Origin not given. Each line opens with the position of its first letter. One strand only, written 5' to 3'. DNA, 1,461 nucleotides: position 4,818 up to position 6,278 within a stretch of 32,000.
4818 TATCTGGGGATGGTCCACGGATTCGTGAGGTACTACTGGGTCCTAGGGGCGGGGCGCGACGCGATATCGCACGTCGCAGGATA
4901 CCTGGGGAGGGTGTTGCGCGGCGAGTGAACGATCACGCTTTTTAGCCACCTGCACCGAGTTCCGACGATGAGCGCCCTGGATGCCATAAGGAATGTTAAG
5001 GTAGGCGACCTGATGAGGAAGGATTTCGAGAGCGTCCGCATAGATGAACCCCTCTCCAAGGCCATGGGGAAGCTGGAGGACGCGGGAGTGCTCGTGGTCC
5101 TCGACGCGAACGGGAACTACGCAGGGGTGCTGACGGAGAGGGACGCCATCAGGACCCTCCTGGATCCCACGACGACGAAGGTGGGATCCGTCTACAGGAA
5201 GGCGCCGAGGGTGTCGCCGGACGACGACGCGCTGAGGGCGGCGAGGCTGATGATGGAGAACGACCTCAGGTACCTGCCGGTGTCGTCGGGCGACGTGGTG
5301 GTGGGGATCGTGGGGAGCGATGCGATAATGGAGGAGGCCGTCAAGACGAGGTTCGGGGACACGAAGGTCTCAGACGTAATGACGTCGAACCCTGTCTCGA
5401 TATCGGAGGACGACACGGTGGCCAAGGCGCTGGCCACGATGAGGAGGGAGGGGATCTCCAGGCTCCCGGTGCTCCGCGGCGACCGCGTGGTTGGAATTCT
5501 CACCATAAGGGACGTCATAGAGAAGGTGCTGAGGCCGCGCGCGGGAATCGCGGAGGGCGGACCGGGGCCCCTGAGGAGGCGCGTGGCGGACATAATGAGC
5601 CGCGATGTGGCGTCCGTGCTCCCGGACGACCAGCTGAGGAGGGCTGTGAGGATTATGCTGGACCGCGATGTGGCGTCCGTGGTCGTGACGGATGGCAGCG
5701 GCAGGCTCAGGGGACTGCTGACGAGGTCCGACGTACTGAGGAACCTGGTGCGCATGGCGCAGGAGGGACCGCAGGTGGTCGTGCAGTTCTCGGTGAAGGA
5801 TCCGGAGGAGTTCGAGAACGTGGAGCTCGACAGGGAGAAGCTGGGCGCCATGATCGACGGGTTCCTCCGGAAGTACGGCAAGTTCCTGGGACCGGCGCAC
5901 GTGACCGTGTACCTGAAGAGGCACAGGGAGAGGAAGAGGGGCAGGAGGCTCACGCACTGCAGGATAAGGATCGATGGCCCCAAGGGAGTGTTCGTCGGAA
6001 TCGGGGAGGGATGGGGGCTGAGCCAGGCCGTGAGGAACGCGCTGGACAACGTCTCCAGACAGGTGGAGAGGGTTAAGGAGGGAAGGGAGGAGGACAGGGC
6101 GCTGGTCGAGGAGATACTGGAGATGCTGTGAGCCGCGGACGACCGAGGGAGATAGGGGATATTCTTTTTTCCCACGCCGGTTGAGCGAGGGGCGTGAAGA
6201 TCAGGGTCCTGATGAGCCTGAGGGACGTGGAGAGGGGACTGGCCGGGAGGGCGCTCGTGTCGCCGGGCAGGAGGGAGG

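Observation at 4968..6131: Four CBS domains fused to an HPF/RaiA-like fold: candidate adenylate-sensing ribosome hibernation factor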

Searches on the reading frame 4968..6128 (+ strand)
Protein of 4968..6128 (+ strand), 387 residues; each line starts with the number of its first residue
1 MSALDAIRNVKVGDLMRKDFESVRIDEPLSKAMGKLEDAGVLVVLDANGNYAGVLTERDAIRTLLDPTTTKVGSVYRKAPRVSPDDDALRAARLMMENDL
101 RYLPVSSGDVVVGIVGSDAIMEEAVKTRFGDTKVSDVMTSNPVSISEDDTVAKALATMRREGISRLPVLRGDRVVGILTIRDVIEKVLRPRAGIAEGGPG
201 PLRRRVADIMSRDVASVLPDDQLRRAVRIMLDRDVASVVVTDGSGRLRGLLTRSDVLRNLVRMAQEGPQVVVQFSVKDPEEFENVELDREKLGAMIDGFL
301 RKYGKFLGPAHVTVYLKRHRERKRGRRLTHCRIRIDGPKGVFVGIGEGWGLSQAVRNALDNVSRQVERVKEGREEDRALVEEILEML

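Call 3: search_protein_families(library=pfam, proteins=[window:4968-6128:+], max_evalue=10)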
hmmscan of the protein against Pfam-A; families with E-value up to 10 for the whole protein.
window:4968-6128:+ (387 aa): 3 families
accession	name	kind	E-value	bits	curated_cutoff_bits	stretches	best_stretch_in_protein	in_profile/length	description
PF00571.33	CBS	-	6.5e-47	158.1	24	4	134-187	1-55/57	CBS domain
PF02482.25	Ribosomal_S30AE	-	0.00052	21.1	23.7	1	292-371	14-85/88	Sigma 54 modulation protein / S30EA ribosomal protein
PF22302.1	DUF6968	-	0.0082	16.4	27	1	311-374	14-74/90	Domain of unknown function (DUF6968)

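Call 4: search_protein_families(library=ncbifam, proteins=[window:4968-6128:+], max_evalue=10)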
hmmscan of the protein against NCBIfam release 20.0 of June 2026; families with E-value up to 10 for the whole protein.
window:4968-6128:+ (387 aa): 28 families (the best 25 are shown)
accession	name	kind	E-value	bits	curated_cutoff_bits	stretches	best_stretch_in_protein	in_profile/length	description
NF041552.1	TF_PrdR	equivalog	4e-23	81.6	795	3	9-123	5-124/577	sigma-54 dependent transcriptional regulator PrdR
NF053603.1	HhpR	exception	5.6e-19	68.4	520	3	133-261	2-118/282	CBS domain-containing high hydrostatic pressure regulator HhpR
NF041630.1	CBS_CbpB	equivalog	2.8e-18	66.2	125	3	148-265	27-140/143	cyclic-di-AMP-binding protein CbpB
NF053863.1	DS11_antiphage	equivalog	1.8e-16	60.1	260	3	140-264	83-196/305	CBS domain-containing anti-phage protein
NF011447.0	PRK14869.2-3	equivalog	7.5e-15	54.5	522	3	133-186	69-123/540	putative manganese-dependent inorganic diphosphatase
TIGR00393.1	kpsF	subfamily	7.7e-13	48.6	203.7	3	111-178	199-267/268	KpsF/GutQ family sugar-phosphate isomerase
TIGR01302.1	IMP_dehydrog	equivalog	1.4e-12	47.2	481.5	2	78-193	89-206/450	IMP dehydrogenase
NF011443.0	PRK14869.1-5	equivalog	3.2e-12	45.7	335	2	203-264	68-129/546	putative manganese-dependent inorganic diphosphatase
NF005869.0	PRK07807.1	equivalog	4.3e-12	45.8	549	3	120-260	77-204/479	GuaB1 family IMP dehydrogenase-related protein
NF011449.0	PRK14869.2-5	equivalog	6.3e-12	45.3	411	2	203-260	66-124/451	putative manganese-dependent inorganic diphosphatase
NF053704.1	TransRegCcpNBacil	equivalog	2.9e-11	43.2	260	3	36-106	102-178/208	transcriptional regulator CcpN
NF052358.1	GMPRedGuaB1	equivalog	3e-11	43.1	675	3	78-187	98-204/479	GMP reductase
NF011442.0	PRK14869.1-4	equivalog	2.1e-10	39.7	400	3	204-261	247-304/543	putative manganese-dependent inorganic diphosphatase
TIGR01137.1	cysta_beta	equivalog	9e-10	37.8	510.25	2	114-258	320-454/457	cystathionine beta-synthase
NF038279.1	TF_CBS_SpxR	exception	9.8e-10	37.7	600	2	97-188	219-306/427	CBS-HotDog domain-containing transcription factor SpxR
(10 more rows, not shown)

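Call 5: search_solved_structures(query=window:4968-6128:+, max_evalue=1, show_alignments=3)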
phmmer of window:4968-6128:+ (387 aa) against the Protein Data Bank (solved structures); distinct sequences matched with E-value up to 1: 80 (the best 60 are shown).
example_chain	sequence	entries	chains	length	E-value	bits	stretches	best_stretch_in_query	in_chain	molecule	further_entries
9sr9_H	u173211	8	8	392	9e-59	202.4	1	10-371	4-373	Dehydrogenase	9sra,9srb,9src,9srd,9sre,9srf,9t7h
9l96_a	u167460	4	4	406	1.1e-38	136.3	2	12-191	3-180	CBS domain-containing protein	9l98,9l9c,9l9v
9znf_4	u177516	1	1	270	4.3e-21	78.5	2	42-261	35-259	CBS domain-containing protein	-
9zng_7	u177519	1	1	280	2.2e-18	69.5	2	134-259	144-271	CBS domain-containing protein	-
9zni_7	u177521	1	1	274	2.5e-18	69.4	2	133-259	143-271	CBS domain-containing protein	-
3kh5_A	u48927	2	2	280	5.9e-18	68.2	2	134-258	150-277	protein MJ1225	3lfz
9znf_5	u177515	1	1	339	5.7e-15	58.3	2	87-259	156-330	CBS domain-containing protein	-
9zni_6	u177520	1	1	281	2.7e-14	56.1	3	82-189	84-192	CBS domain-containing protein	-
2yzq_A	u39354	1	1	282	2.1e-13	53.2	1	133-265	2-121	Putative uncharacterized protein PH1780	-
5awe_A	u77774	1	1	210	5.3e-13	51.9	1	134-263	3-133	Putative acetoin utilization protein, acetoin dehydrogenase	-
4esy_A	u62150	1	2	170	1.3e-11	47.3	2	134-189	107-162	CBS domain containing membrane protein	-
3ddj_A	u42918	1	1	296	1.6e-11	47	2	143-259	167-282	CBS domain-containing protein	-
9e6q_3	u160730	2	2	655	1.1e-10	44.2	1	204-279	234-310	Putative signal-transduction protein with CBS domains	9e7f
2ef7_A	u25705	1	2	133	1.2e-09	40.8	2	112-185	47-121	Hypothetical protein ST2348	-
5g5r_A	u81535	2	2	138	1.2e-08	37.5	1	136-258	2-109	SITE-2 PROTEASE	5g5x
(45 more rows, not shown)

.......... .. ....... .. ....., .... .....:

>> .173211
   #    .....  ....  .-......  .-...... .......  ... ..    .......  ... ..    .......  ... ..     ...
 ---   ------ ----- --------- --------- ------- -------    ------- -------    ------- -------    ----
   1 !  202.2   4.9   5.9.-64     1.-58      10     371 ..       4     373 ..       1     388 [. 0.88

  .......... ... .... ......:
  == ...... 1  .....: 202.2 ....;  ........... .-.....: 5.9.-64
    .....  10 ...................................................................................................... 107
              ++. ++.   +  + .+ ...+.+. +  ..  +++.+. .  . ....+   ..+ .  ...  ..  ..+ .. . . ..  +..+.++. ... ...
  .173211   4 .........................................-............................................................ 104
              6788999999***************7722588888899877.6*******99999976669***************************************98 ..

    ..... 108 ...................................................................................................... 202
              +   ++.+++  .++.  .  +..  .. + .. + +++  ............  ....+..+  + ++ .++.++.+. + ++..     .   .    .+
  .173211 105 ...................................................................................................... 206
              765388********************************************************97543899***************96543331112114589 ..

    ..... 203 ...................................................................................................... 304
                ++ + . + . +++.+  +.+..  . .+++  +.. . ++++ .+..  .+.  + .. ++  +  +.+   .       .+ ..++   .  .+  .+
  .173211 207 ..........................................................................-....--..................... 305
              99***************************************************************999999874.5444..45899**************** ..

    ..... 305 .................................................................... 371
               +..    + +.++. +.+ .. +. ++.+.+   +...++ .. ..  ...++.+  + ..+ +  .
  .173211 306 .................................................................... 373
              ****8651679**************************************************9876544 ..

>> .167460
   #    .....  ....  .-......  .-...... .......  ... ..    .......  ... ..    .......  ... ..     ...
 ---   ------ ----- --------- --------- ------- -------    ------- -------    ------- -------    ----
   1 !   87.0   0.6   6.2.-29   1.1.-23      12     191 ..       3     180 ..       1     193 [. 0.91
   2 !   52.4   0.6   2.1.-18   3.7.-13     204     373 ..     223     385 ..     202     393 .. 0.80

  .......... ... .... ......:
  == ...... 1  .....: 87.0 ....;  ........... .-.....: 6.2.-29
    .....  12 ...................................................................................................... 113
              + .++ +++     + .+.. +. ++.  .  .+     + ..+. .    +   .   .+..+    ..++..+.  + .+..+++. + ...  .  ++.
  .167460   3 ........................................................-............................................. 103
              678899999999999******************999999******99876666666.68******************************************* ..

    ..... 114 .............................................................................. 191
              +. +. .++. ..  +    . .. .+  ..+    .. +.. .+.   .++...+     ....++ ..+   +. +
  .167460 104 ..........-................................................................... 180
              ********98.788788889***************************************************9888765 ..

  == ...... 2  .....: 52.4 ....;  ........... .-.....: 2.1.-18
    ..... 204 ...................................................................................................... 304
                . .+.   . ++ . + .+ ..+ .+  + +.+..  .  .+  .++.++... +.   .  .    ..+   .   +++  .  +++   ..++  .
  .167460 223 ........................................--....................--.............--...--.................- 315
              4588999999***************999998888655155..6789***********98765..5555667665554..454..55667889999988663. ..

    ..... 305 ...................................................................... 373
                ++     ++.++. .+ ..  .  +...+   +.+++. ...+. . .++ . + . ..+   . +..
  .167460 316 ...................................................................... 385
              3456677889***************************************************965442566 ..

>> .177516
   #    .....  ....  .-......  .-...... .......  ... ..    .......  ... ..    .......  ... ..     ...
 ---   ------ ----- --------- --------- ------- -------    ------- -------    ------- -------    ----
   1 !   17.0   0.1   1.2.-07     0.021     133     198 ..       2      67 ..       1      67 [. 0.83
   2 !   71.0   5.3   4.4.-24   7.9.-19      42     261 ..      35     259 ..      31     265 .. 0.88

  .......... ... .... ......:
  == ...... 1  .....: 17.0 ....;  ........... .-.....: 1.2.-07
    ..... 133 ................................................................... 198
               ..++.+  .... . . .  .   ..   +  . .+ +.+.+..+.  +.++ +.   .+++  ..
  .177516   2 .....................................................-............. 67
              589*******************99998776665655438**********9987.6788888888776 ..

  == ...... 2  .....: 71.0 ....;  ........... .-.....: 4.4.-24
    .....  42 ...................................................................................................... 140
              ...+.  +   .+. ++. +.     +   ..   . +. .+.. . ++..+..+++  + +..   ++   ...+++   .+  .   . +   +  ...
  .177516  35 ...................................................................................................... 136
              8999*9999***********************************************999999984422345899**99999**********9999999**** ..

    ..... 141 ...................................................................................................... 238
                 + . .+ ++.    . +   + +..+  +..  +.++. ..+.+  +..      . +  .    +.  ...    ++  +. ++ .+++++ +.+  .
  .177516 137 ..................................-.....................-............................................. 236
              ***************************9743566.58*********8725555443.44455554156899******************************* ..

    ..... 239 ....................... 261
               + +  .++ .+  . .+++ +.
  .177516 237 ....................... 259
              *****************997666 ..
